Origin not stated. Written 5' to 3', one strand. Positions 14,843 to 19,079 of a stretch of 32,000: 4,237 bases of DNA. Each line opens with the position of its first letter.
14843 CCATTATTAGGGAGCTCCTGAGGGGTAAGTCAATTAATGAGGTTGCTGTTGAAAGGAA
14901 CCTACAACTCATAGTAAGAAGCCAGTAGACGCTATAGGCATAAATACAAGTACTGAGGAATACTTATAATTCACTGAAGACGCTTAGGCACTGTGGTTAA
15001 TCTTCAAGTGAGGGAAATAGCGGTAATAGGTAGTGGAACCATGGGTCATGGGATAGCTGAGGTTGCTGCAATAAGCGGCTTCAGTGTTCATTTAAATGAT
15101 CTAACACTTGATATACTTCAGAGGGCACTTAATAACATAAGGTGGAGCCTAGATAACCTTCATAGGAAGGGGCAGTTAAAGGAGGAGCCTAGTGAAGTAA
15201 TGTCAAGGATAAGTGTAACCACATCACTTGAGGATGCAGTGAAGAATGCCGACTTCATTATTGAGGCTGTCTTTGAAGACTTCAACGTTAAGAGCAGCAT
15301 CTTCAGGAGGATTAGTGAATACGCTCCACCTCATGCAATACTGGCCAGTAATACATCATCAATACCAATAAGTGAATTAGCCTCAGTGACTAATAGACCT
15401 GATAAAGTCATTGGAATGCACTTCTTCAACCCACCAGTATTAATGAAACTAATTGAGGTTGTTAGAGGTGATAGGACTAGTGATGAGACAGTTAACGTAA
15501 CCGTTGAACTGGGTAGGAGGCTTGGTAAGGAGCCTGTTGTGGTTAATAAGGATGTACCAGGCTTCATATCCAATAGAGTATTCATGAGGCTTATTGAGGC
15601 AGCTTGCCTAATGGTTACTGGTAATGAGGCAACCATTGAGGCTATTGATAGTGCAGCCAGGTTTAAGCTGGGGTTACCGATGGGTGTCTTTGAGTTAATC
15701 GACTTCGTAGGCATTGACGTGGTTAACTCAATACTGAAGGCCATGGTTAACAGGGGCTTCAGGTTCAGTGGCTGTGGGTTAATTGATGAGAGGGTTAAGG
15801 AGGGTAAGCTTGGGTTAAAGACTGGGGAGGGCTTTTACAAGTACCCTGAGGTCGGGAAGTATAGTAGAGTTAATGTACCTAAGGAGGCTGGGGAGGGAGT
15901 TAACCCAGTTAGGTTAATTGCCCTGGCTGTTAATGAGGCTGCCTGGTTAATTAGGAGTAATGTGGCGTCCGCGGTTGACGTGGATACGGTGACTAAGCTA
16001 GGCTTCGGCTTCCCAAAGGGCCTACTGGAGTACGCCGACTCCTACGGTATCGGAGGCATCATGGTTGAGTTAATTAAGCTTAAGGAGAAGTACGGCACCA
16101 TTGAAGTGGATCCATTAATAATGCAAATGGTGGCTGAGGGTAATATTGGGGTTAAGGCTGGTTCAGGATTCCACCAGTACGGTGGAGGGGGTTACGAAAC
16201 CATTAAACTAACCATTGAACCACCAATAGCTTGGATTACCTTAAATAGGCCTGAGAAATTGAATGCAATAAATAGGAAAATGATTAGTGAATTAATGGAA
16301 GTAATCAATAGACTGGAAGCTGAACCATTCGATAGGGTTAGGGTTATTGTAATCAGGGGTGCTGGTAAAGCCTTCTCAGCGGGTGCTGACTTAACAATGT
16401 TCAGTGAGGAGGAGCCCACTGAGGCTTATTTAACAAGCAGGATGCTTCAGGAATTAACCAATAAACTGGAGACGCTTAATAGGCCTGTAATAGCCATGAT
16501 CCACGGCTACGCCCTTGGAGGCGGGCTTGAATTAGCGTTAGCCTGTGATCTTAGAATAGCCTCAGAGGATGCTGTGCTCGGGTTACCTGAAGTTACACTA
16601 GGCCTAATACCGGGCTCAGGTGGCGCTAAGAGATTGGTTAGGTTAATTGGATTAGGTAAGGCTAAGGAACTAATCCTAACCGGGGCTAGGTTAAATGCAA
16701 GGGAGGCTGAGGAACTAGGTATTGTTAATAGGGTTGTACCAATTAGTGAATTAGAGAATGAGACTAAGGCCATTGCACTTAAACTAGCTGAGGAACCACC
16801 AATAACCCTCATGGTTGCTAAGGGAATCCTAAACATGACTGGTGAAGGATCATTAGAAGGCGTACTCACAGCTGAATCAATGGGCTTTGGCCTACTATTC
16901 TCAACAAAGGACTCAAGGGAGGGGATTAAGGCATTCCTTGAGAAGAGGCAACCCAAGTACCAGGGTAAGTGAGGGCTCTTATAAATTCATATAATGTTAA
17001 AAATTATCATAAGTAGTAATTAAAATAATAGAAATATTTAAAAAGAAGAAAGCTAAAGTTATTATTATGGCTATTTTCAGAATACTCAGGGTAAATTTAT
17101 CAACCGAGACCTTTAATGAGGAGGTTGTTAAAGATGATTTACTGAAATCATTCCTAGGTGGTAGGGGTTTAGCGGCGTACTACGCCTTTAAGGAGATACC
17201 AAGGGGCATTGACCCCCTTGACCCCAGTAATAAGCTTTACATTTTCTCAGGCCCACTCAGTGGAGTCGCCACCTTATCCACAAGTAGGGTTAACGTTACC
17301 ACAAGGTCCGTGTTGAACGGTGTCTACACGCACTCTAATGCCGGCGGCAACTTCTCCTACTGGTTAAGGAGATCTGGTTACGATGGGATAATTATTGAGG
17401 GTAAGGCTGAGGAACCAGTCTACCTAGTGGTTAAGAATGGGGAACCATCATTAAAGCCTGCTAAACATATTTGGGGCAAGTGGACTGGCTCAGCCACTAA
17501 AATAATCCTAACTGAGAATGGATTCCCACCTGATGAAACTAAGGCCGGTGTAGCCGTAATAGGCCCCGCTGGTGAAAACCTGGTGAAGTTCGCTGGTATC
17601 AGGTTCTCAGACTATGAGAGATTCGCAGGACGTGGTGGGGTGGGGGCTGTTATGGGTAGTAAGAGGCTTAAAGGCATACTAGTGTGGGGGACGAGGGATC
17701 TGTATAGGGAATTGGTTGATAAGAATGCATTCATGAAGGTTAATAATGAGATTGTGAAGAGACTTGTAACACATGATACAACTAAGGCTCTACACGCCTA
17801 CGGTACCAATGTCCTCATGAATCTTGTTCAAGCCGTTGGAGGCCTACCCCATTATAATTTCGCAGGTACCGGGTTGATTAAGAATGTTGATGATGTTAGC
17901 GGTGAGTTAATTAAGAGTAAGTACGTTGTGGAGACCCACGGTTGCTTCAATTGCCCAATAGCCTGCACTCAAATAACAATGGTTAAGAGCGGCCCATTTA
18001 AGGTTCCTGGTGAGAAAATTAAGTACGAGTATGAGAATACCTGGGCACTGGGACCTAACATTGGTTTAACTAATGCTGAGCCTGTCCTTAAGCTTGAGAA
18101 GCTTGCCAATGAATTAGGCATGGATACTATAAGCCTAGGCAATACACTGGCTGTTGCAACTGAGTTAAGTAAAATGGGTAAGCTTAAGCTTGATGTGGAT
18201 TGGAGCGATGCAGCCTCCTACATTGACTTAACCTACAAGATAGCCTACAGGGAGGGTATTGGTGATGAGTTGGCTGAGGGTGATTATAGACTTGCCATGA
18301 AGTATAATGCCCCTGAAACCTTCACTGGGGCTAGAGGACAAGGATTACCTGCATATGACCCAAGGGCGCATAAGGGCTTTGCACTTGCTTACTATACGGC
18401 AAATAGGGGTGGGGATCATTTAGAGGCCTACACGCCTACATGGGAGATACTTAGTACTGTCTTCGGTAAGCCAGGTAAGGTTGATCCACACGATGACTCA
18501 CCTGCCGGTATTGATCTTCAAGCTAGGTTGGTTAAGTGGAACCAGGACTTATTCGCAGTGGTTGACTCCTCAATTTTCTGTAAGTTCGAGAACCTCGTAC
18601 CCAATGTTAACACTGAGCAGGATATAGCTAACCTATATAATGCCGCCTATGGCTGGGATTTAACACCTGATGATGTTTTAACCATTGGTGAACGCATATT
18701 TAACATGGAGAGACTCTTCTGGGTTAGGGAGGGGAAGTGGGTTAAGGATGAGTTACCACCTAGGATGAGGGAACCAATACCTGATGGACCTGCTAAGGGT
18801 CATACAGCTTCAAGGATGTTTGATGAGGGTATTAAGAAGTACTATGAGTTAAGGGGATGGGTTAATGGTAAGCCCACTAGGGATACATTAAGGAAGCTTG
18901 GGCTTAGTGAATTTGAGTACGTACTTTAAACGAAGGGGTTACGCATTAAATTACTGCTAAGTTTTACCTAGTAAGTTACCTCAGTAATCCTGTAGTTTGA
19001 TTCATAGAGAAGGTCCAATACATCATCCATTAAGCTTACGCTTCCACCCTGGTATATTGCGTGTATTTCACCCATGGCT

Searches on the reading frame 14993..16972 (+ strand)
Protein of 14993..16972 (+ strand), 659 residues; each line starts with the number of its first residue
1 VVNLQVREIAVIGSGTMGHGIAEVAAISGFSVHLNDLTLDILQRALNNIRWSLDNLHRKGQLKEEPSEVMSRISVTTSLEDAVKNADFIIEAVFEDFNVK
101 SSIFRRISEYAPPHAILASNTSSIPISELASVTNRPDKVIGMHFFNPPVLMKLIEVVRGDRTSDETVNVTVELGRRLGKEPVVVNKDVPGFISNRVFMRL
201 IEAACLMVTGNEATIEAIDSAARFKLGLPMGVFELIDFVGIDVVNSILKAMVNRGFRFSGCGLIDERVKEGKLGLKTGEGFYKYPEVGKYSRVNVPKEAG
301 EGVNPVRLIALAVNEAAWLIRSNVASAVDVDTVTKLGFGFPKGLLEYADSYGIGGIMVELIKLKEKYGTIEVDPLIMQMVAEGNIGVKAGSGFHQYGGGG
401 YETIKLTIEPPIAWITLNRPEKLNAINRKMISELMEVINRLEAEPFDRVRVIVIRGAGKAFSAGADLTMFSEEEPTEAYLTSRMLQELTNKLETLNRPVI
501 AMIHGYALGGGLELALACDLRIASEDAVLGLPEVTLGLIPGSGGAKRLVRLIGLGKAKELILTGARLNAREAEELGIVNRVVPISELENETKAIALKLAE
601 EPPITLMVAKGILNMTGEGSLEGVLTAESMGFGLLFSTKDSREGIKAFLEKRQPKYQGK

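Call 56: search_protein_families(library=pfam, proteins=[window:14993-16972:+], max_evalue=0.00001)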
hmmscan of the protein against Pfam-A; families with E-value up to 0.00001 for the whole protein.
window:14993-16972:+ (659 aa): 5 families
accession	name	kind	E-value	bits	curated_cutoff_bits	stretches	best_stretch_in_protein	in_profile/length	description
PF00378.25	ECH_1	-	9.4e-69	232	27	1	411-658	5-250/251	Enoyl-CoA hydratase/isomerase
PF02737.24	3HCDH_N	-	9.6e-68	228.1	22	1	9-187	2-179/180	3-hydroxyacyl-CoA dehydrogenase, NAD binding domain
PF00725.27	3HCDH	-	7.5e-42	142.2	22.1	2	190-284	1-97/97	3-hydroxyacyl-CoA dehydrogenase, C-terminal domain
PF16113.10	ECH_2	-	2.9e-39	135.9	27.2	1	413-593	2-183/335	Enoyl-CoA hydratase/isomerase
PF03446.21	NAD_binding_2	-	2.3e-06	28.1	21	1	8-125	1-97/161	NAD binding domain of 6-phosphogluconate dehydrogenase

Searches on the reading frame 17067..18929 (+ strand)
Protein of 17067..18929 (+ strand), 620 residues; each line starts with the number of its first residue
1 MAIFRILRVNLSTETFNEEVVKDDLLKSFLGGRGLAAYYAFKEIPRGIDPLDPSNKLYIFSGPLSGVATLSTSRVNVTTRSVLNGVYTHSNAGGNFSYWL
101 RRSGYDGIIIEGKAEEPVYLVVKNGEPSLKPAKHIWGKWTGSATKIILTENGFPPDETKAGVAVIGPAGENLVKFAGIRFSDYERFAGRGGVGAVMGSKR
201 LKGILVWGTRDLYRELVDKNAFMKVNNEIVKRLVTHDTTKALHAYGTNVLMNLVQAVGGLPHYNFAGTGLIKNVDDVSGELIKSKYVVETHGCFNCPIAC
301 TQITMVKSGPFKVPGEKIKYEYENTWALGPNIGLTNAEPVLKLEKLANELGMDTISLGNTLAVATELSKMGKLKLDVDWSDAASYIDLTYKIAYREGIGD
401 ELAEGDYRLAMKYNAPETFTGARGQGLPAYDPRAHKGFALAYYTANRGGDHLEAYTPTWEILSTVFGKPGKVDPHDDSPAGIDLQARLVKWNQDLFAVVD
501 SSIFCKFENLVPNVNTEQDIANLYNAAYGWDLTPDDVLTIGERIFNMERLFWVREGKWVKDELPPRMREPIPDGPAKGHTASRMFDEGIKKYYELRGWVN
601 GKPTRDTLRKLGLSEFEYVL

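Call 56: search_protein_families(library=pfam, proteins=[window:17067-18929:+], max_evalue=0.00001)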
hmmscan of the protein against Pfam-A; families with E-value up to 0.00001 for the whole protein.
window:17067-18929:+ (620 aa): 2 families
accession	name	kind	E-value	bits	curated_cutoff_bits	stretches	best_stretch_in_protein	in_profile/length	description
PF01314.23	AFOR_C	-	1.1e-123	413.6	27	1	225-613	2-385/385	Aldehyde ferredoxin oxidoreductase, domains 2 & 3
PF02730.20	AFOR_N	-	4.9e-70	235.8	29.8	1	5-209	2-199/199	Aldehyde ferredoxin oxidoreductase, N-terminal domain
